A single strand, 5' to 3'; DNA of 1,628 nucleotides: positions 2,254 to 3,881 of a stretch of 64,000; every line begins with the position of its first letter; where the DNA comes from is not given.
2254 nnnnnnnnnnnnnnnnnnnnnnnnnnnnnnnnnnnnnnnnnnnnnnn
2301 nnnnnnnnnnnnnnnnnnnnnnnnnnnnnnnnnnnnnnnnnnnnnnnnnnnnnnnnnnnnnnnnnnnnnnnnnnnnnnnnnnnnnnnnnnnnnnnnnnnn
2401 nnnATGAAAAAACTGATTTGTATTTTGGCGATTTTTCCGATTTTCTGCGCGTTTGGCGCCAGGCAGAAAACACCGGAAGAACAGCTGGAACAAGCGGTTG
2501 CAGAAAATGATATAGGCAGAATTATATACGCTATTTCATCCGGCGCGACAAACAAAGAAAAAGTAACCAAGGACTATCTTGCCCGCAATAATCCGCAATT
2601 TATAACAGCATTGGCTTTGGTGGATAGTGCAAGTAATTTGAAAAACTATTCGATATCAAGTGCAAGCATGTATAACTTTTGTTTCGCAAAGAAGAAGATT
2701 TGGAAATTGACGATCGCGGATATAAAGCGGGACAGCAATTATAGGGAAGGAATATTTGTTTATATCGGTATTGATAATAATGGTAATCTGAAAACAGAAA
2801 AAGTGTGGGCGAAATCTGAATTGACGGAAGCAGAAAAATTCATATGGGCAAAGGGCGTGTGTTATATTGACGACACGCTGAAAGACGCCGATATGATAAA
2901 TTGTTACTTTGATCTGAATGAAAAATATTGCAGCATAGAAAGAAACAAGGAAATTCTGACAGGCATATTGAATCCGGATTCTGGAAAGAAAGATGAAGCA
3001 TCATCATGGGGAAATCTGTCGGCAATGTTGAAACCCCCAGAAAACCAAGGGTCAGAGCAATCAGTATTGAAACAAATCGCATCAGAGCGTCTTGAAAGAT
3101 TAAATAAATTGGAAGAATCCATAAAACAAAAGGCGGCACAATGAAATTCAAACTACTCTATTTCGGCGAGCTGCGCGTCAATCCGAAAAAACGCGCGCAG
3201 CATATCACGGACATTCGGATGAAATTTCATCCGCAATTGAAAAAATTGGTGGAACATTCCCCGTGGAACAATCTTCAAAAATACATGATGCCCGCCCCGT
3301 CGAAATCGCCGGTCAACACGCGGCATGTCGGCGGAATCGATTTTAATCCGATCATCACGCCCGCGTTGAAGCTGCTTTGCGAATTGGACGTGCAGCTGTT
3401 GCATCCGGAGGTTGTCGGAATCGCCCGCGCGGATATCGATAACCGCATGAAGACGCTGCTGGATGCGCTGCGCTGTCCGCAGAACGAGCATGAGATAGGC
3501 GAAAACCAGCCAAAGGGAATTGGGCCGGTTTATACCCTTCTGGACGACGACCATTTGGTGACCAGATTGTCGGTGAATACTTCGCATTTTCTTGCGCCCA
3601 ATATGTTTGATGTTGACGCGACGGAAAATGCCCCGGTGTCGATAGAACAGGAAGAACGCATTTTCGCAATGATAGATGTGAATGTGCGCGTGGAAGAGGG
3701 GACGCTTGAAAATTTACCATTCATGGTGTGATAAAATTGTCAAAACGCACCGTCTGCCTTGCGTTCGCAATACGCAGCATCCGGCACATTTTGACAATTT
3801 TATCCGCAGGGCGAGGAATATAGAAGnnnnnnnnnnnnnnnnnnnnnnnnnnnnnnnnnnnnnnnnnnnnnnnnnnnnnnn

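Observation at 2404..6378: Tightly coupled operon MazG-like / HhH glycosylase-like / APH-fold kinase / UNG behind a coupled secreted+unknown gene pair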

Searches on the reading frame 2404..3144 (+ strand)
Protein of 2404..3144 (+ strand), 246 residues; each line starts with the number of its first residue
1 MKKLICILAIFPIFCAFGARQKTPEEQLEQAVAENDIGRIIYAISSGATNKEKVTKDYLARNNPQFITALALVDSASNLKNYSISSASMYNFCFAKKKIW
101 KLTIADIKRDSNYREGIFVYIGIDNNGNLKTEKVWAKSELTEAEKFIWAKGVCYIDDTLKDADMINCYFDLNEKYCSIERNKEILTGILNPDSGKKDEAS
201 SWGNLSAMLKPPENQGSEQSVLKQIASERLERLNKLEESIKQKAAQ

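Call 3: search_protein_families(library=pfam, proteins=[window:2404-3144:+], max_evalue=1)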
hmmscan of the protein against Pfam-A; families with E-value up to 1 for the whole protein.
window:2404-3144:+ (246 aa): 0 families

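Call 4: search_protein_families(library=ncbifam, proteins=[window:2404-3144:+], max_evalue=1)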
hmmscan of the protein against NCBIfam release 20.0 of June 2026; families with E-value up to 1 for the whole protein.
window:2404-3144:+ (246 aa): 0 families

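Call 5: search_protein_families(library=phrogs, proteins=[window:2404-3144:+], max_evalue=0.1)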
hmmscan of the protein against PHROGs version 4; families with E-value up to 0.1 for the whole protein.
window:2404-3144:+ (246 aa): 0 families

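Call 6: search_protein_families(library=padloc, proteins=[window:2404-3144:+], max_evalue=0.1)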
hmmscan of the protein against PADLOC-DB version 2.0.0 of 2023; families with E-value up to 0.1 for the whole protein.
window:2404-3144:+ (246 aa): 0 families

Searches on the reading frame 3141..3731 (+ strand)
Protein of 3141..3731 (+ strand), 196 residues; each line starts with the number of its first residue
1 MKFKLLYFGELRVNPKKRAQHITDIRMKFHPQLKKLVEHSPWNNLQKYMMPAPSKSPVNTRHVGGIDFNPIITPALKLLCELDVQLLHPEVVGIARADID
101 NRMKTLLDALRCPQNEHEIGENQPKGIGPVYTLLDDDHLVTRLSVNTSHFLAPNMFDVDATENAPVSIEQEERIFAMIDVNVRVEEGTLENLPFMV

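Call 3: search_protein_families(library=pfam, proteins=[window:3141-3731:+], max_evalue=1)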
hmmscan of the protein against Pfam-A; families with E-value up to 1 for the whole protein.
window:3141-3731:+ (196 aa): 1 family
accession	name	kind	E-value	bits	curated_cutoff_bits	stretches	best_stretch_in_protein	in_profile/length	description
PF05866.16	RusA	-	0.17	12.9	22.8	1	95-110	78-93/124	Endodeoxyribonuclease RusA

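Call 4: search_protein_families(library=ncbifam, proteins=[window:3141-3731:+], max_evalue=1)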
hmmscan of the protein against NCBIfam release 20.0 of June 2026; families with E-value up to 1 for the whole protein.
window:3141-3731:+ (196 aa): 2 families
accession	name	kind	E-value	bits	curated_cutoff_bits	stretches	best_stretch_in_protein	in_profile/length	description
NF008405.0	PRK11207.1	equivalog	0.05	13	218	1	147-181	44-78/198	tellurite resistance methyltransferase TehB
NF004401.0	PRK05758.2-1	equivalog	0.1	12.7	116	1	153-190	105-142/178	F0F1 ATP synthase subunit delta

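Call 5: search_protein_families(library=phrogs, proteins=[window:3141-3731:+], max_evalue=0.1)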
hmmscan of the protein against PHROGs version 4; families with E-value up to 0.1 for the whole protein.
window:3141-3731:+ (196 aa): 1 family
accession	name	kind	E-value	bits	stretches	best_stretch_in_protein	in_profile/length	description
phrog_4572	-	unknown function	0.058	14.4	1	102-178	10-86/123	-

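Call 6: search_protein_families(library=padloc, proteins=[window:3141-3731:+], max_evalue=0.1)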
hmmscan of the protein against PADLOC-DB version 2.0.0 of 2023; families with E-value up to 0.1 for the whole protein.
window:3141-3731:+ (196 aa): 0 families

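Call 45: find_homologous_proteins(query=window:3141-3731:+, max_evalue=0.001)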
Query window:3141-3731:+ (196 aa): 249 proteins with E <= 0.001 among 324 candidates; the best 120 are listed.
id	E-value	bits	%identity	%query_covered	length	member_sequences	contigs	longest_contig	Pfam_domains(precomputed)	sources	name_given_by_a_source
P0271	5.3e-128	442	100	100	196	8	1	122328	-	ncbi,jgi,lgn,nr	ncbi:MAG: hypothetical protein LBK26_04045 [Rickettsiales bacterium]|jgi:hypothetical protein|nr:hyp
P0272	2.2e-116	405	89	100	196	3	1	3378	-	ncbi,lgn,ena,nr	ncbi:MAG: hypothetical protein FWG18_03505 [Alphaproteobacteria bacterium]|nr:hypothetical protein [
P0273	9.2e-115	399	88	100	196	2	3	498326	-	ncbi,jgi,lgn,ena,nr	ncbi:MAG: hypothetical protein FWE52_02200 [Alphaproteobacteria bacterium]|nr:hypothetical protein [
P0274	2.1e-111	388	87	100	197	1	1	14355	-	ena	-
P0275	9.8e-108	376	80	100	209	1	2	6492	-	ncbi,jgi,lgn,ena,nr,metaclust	ncbi:MAG: hypothetical protein FWC51_01185 [Proteobacteria bacterium]|nr:hypothetical protein [Pseud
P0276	1.3e-107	376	84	100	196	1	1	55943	-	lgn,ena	-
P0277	2.4e-104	365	82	100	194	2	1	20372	-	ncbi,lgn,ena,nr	ncbi:MAG: hypothetical protein FWG39_02105 [Alphaproteobacteria bacterium]|nr:hypothetical protein [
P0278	5.9e-104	364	81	100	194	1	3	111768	-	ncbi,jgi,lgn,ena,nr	ncbi:MAG: hypothetical protein FWE17_00195 [Alphaproteobacteria bacterium]|nr:hypothetical protein [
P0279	2.2e-103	362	81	100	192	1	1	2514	-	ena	-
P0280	5.5e-103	361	82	100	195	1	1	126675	-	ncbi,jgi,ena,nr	ncbi:MAG: hypothetical protein FWG80_02385 [Alphaproteobacteria bacterium]|nr:hypothetical protein [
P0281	9.8e-103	360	78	100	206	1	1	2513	-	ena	-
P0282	3.2e-97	342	76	100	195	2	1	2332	-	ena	-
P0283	1.2e-96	340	76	100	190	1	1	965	-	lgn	-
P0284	1.6e-96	340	78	100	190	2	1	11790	-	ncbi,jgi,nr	ncbi:MAG: hypothetical protein LBR41_01115 [Rickettsiales bacterium]|jgi:hypothetical protein|nr:hyp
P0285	2.9e-96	339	74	100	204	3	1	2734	-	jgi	-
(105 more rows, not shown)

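Call 49: search_solved_structures(query=A4, max_evalue=10, show_alignments=3)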
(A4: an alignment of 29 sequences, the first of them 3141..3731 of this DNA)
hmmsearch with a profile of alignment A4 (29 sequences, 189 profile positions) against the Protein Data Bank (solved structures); distinct sequences matched with E-value up to 10: 0.

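Call 53: predict_structure(alignment_id=A4)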
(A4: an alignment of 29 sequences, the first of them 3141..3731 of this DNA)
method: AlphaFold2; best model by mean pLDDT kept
length: 196 residues; sequences in the alignment: 29
mean_pLDDT: 52.7   pTM: 0.45
mean pLDDT of the five models: 52.7, 43.5, 42.3, 39.6, 37.5
residues with pLDDT >= 90: 0; 70-90: 17; 50-70: 91; < 50: 88
segments of 3 or more residues with pLDDT < 50: 1-6, 8-25, 28-30, 44-75, 113-130, 187-196
pLDDT, mean of each block of 10 residues (from residue 1): 44 45 48 54 45 39 43 52 70 67 66 42 43 56 71 56 52 62 55 38
secondary structure, 60 per line:
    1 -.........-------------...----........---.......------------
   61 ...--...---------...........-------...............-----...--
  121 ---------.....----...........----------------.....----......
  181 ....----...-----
elements in order: E2-10 E24-26 H31-38 H42-48 E61-63 E66-68 E78-88 H96-110 H130-134 E139-149 H166-170 E175-184
